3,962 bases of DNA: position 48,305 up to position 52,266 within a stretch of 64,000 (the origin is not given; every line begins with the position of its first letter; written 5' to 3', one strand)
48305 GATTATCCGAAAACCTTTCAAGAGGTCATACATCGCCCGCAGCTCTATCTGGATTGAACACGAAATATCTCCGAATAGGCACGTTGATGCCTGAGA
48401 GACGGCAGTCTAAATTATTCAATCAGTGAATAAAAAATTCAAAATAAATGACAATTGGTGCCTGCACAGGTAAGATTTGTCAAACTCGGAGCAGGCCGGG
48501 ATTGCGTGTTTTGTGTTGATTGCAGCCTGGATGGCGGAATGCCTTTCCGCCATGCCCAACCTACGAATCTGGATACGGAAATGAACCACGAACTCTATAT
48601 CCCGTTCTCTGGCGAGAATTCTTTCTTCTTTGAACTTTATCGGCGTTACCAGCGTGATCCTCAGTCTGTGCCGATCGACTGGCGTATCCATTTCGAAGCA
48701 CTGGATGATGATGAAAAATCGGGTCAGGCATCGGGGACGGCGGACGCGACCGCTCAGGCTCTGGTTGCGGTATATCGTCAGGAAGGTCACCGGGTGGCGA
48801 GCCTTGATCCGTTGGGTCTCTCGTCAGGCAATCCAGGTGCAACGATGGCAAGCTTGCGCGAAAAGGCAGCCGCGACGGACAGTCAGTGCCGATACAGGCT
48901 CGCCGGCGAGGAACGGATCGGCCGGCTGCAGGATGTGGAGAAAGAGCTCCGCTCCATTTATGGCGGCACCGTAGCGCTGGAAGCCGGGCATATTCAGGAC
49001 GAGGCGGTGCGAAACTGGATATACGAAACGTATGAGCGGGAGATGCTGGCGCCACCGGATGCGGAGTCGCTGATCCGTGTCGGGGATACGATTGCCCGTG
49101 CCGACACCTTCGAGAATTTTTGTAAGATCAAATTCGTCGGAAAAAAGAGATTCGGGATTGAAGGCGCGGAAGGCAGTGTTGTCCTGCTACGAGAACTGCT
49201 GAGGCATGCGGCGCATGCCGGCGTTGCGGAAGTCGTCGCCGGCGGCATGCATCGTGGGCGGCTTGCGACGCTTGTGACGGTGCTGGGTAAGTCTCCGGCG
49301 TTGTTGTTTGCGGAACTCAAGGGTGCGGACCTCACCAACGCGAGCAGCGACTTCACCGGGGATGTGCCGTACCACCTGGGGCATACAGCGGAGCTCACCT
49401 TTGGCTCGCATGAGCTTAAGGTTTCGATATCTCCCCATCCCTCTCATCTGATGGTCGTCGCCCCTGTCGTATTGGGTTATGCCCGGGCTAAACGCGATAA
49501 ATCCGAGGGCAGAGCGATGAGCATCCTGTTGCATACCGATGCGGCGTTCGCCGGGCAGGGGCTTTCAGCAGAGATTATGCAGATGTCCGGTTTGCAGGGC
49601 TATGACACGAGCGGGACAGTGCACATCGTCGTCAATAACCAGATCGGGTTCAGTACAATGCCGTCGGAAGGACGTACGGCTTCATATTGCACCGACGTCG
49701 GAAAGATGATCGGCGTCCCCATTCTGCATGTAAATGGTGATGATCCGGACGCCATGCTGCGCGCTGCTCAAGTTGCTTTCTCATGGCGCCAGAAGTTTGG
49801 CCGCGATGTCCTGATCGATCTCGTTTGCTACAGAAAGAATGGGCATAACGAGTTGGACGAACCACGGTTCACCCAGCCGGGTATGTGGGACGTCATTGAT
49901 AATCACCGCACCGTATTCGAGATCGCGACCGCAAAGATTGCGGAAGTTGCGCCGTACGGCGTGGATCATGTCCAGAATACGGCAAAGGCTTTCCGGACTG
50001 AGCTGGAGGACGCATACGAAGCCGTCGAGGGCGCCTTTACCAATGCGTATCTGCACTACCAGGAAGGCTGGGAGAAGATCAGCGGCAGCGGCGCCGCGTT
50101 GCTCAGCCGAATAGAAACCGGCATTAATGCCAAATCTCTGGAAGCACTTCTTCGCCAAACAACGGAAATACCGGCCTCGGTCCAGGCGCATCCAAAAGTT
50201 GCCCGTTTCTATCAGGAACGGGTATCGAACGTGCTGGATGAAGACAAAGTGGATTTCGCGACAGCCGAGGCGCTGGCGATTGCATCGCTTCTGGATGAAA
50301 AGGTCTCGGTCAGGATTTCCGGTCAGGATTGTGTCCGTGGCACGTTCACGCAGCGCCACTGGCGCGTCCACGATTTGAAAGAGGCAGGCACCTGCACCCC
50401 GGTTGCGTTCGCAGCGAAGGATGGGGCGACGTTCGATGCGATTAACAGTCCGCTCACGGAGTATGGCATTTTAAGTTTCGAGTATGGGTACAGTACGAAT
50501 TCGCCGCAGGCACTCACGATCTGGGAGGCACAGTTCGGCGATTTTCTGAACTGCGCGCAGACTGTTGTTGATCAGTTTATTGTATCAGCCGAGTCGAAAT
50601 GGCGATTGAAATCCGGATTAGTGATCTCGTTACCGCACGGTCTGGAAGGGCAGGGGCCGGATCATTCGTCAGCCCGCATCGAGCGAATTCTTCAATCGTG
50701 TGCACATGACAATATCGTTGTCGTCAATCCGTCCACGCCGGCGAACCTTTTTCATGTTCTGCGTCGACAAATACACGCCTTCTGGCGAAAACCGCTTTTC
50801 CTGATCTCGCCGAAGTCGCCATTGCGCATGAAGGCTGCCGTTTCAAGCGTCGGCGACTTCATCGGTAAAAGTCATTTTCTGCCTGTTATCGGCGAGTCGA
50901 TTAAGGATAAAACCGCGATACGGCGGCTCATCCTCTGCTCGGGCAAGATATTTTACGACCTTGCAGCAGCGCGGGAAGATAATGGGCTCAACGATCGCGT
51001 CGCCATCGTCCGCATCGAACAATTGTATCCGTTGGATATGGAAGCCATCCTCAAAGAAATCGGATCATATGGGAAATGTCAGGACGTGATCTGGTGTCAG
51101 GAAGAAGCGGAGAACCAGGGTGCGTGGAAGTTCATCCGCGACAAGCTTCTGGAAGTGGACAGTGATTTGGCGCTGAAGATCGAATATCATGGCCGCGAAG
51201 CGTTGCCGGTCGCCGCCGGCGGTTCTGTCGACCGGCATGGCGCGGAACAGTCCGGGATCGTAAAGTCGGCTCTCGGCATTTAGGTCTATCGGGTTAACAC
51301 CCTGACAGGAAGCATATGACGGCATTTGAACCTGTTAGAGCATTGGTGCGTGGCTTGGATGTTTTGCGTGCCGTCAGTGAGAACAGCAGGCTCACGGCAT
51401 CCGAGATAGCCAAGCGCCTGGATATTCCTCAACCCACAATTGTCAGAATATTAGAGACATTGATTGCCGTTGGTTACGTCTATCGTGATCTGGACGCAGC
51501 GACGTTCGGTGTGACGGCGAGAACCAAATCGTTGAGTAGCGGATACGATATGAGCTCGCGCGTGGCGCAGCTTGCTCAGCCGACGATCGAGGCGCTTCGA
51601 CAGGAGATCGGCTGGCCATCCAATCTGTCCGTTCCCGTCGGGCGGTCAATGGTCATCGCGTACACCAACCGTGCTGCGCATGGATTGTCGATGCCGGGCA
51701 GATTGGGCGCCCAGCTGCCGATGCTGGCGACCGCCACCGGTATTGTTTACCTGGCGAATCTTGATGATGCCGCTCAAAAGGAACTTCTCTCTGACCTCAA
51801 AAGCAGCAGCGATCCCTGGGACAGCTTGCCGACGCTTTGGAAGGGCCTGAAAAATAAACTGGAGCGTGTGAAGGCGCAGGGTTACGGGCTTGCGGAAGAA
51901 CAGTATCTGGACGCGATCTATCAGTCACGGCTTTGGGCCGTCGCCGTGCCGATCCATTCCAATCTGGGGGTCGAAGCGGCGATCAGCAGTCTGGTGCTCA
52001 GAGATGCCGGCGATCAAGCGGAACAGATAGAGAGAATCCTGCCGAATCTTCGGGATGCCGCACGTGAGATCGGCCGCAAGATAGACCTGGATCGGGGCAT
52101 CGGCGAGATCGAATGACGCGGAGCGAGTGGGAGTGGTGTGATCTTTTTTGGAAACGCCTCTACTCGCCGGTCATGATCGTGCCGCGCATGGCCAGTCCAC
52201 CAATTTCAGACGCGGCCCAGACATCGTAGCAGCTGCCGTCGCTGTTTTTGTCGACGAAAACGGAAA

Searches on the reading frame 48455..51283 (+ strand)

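Call 38: search_protein_families(library=pfam, proteins=[window:48455-51283:+], max_evalue=0.00001)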
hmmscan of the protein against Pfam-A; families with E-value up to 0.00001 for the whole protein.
window:48455-51283:+ (942 aa): 4 families
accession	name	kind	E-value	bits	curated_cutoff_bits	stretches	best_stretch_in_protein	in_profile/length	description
PF02779.29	Transket_pyr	-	1.5e-42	145.6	27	1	598-791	2-173/174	Transketolase, pyrimidine binding domain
PF00676.26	E1_dh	-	3.9e-42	144.7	22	1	288-526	61-293/300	Dehydrogenase E1 component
PF16870.10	OxoGdeHyase_C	-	3.3e-41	141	27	1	796-940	1-151/151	2-oxoglutarate dehydrogenase C-terminal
PF16078.10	2-oxogl_dehyd_N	-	6.7e-08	32.4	27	1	56-86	10-40/41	2-oxoglutarate dehydrogenase N-terminus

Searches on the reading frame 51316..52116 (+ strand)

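Call 38: search_protein_families(library=pfam, proteins=[window:51316-52116:+], max_evalue=0.00001)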
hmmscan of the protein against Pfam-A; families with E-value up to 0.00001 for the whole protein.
window:51316-52116:+ (266 aa): 5 families
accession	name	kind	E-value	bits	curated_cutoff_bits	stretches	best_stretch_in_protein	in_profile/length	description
PF01614.24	IclR_C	-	3.7e-15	56.4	24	1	82-253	8-173/174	Bacterial transcriptional regulator IclR C-terminal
PF09339.16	HTH_IclR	-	1.9e-13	50.4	22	1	9-58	1-51/52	IclR helix-turn-helix domain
PF12802.13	MarR_2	-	1.2e-08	35.4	27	1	15-57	9-52/61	MarR family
PF01978.25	TrmB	-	1.1e-06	28.9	25.6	1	19-58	16-55/68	Sugar-specific transcriptional regulator TrmB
PF13412.12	HTH_24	-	2.4e-06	27.5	21.9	1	14-55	6-47/48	Winged helix-turn-helix DNA-binding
